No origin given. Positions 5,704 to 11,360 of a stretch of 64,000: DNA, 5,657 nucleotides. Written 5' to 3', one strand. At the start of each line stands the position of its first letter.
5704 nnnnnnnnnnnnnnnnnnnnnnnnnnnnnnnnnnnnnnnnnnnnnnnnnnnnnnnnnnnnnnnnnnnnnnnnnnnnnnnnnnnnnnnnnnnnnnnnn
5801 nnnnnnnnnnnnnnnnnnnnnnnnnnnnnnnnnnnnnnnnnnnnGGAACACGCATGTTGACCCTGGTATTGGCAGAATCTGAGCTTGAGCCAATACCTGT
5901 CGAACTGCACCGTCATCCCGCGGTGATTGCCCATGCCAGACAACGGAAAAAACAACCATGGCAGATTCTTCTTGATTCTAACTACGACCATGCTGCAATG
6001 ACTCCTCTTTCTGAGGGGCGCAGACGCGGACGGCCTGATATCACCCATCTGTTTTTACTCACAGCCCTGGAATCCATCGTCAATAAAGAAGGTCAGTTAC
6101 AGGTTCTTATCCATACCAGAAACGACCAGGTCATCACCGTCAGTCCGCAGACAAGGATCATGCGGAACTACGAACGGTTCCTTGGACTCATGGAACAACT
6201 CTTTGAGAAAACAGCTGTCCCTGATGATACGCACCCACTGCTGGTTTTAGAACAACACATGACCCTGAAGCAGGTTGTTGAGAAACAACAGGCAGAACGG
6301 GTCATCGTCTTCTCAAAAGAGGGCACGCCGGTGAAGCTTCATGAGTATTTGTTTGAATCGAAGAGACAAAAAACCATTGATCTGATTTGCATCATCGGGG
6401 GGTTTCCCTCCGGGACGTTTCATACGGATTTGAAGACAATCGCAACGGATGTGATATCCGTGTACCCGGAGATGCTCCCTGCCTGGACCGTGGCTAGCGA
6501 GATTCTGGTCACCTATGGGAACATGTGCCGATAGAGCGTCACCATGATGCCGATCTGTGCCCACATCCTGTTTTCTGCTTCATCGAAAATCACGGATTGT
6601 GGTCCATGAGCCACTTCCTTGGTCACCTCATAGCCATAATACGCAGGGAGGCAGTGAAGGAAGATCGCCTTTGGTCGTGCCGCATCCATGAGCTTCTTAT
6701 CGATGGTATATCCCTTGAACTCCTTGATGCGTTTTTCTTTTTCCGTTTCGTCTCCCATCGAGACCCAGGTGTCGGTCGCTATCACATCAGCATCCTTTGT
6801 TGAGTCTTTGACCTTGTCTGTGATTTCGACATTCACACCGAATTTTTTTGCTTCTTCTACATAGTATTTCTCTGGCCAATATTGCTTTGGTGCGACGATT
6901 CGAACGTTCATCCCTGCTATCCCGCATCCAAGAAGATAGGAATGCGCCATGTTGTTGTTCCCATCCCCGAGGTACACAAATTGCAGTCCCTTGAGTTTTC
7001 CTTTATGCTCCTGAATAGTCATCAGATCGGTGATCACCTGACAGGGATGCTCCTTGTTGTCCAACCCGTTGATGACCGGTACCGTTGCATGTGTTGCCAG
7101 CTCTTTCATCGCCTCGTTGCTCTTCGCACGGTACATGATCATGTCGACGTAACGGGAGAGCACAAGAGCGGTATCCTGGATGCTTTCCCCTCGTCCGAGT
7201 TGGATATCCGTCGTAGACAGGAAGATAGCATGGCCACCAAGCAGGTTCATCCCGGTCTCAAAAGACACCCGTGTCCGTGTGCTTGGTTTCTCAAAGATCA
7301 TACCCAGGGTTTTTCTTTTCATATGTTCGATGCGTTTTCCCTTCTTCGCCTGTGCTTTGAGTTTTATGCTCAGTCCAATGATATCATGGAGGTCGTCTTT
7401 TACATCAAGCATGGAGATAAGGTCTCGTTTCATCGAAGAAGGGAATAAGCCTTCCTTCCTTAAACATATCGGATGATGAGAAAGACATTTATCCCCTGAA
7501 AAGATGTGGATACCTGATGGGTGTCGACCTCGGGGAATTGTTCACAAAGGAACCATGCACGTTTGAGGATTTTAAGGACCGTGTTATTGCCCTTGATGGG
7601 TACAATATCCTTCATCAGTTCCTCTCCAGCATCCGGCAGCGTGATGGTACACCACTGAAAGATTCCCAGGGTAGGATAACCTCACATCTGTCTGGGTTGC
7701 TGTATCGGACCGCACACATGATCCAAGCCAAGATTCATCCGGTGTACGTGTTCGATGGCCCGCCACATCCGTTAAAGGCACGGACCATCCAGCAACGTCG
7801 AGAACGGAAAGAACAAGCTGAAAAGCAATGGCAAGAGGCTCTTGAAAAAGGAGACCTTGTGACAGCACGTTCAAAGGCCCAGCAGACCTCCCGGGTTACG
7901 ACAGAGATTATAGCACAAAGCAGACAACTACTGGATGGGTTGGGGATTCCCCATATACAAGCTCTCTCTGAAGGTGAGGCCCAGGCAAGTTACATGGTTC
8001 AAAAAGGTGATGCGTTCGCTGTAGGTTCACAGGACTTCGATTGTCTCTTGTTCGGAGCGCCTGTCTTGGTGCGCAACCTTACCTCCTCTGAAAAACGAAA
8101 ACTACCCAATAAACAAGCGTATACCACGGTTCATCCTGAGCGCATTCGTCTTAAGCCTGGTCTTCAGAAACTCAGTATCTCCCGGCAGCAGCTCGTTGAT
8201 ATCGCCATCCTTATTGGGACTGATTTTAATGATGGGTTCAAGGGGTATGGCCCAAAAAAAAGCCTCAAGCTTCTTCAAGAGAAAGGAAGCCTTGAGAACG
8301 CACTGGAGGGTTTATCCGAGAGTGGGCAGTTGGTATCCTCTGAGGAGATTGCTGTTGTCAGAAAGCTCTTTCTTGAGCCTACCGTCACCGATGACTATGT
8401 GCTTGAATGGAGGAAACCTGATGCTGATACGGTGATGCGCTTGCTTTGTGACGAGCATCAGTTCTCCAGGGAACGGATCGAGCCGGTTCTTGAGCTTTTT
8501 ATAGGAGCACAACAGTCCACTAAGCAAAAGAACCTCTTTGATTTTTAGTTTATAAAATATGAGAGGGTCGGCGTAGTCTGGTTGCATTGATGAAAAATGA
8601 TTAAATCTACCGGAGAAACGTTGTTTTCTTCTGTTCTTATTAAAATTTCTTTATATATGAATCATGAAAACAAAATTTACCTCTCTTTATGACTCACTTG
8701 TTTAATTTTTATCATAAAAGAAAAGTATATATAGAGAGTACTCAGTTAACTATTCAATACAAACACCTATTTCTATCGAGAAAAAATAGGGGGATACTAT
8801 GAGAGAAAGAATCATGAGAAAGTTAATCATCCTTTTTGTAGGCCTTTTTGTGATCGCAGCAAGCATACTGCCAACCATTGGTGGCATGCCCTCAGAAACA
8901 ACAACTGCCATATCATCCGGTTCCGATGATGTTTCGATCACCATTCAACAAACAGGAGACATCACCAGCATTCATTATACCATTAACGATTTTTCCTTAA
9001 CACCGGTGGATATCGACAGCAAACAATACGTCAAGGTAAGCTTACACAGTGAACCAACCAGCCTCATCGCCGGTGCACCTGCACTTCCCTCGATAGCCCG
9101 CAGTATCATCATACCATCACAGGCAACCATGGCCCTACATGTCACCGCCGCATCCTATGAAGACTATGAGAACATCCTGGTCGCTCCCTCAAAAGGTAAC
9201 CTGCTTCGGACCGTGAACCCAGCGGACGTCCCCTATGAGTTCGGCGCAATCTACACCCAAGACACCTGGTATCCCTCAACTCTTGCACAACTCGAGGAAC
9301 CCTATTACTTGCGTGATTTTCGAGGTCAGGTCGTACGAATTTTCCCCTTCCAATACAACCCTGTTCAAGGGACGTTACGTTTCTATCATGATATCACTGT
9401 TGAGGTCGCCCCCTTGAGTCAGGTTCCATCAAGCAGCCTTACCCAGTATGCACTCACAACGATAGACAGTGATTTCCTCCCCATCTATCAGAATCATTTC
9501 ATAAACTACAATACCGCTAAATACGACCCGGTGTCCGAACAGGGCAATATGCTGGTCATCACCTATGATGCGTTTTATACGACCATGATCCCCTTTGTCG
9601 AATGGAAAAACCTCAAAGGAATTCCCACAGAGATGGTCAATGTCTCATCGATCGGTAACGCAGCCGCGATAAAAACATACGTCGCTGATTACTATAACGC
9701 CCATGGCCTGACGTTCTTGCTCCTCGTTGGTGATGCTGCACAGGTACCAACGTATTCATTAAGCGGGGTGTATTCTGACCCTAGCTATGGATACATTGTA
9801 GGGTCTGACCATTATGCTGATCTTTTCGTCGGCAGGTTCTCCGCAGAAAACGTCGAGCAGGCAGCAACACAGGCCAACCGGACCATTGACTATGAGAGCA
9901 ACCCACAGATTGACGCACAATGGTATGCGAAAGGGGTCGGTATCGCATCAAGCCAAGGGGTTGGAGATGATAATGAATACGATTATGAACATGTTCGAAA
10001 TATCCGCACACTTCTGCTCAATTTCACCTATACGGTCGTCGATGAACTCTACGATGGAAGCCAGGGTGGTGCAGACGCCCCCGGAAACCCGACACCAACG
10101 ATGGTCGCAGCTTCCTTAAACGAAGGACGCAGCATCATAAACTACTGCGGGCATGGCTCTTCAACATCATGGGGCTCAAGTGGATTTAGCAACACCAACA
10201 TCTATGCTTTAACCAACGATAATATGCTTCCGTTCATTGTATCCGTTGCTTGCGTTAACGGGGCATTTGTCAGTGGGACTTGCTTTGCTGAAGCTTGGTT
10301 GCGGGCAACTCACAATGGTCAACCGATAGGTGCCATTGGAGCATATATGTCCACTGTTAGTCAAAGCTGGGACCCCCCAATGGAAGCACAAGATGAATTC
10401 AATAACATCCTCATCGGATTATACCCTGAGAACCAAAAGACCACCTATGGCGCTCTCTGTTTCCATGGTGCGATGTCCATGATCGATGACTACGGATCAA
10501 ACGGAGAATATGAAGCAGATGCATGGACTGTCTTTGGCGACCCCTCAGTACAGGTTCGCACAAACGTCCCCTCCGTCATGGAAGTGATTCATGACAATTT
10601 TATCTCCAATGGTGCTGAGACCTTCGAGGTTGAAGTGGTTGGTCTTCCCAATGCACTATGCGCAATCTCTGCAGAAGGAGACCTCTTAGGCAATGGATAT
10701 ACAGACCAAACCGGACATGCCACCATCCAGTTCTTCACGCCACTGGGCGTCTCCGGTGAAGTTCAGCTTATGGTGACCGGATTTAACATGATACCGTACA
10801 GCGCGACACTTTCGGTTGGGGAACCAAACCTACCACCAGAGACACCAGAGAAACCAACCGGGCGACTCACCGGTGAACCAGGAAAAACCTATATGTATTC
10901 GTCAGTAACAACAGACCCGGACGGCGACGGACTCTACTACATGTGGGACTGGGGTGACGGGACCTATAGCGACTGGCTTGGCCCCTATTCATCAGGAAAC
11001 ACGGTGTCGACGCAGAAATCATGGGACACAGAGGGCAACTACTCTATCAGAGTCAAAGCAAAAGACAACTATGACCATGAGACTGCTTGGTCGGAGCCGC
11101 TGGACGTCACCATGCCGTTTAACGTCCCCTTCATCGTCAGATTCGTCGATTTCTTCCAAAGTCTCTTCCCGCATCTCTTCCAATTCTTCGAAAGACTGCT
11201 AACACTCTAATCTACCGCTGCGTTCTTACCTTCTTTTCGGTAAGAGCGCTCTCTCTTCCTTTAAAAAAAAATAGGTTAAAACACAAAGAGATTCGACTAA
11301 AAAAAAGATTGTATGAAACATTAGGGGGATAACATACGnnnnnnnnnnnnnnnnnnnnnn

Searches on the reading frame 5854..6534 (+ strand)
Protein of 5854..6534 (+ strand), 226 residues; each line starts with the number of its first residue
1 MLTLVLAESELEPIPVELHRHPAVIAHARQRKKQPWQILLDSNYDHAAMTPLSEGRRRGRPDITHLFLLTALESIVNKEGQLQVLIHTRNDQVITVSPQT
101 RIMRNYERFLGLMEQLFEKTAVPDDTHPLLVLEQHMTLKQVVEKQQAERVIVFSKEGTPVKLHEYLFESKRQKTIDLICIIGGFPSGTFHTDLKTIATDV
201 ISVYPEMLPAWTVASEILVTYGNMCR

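Call 46: search_protein_families(library=pfam, proteins=[window:5854-6534:+], max_evalue=0.00001)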
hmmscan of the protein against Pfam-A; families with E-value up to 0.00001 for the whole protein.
window:5854-6534:+ (226 aa): 1 family
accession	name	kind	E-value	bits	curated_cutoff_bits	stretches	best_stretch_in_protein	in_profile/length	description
PF03587.19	EMG1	-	5.6e-54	183.1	28.2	1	4-220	1-195/197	EMG1/NEP1 methyltransferase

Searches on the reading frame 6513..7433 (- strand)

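Call 46: search_protein_families(library=pfam, proteins=[window:6513-7433:-], max_evalue=0.00001)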
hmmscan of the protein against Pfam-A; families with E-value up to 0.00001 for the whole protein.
window:6513-7433:- (306 aa): 2 families
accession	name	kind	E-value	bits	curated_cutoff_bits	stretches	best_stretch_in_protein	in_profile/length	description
PF00185.30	OTCace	-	2.6e-54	184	29.4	1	148-299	1-156/157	Aspartate/ornithine carbamoyltransferase, Asp/Orn binding domain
PF02729.26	OTCace_N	-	1.2e-48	165.4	29.9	1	3-142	1-148/148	Aspartate/ornithine carbamoyltransferase, carbamoyl-P binding domain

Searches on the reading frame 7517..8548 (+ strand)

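Call 46: search_protein_families(library=pfam, proteins=[window:7517-8548:+], max_evalue=0.00001)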
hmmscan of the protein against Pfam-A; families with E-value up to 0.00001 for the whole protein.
window:7517-8548:+ (343 aa): 2 families
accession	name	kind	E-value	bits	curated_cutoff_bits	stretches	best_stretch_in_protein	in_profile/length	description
PF00867.23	XPG_I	-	2.2e-25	89.3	24.9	1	143-236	1-89/89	XPG I-region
PF00752.23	XPG_N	-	1.5e-19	70.8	22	1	14-101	19-101/101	XPG N-terminal domain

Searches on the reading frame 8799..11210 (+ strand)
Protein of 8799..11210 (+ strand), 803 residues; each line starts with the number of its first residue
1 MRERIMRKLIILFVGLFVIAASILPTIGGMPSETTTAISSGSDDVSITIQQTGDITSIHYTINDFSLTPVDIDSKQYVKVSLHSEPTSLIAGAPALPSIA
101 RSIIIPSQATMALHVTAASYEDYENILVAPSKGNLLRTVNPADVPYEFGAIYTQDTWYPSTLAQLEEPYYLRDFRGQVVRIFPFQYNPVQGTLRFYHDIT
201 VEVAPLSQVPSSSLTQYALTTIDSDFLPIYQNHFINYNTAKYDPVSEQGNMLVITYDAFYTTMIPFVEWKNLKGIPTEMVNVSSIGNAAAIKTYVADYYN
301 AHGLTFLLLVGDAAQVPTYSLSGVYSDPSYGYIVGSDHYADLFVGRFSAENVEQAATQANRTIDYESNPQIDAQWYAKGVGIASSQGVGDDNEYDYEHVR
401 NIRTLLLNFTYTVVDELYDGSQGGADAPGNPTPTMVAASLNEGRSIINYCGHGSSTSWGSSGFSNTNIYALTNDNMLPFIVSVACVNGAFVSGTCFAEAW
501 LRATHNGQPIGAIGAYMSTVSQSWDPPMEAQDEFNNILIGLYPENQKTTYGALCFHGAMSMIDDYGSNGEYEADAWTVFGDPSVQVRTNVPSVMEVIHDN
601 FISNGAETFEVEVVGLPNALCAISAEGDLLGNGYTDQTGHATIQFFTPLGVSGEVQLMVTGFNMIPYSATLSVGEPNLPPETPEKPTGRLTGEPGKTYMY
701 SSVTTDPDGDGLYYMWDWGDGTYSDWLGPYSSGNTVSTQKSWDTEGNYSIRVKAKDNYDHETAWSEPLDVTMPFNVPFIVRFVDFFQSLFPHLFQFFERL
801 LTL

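Call 46: search_protein_families(library=pfam, proteins=[window:8799-11210:+], max_evalue=0.00001)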
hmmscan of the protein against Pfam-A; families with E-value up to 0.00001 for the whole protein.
window:8799-11210:+ (803 aa): 5 families
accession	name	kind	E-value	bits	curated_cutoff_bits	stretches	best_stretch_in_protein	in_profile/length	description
PF01364.23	Peptidase_C25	-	1.1e-55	189.9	23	1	251-585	1-373/374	Peptidase family C25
PF08126.16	Propeptide_C25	-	2.2e-29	102.5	22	1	44-206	10-173/205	Propeptide_C25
PF03785.20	Peptidase_C25_C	-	5.2e-09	36.3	25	1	591-669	1-76/79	Peptidase family C25, C terminal ig-like domain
PF00801.26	PKD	-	4.3e-07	30.3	23.5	1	692-765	11-76/80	PKD domain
PF18911.6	PKD_4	-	5.4e-06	26.8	27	1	701-771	24-84/85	PKD domain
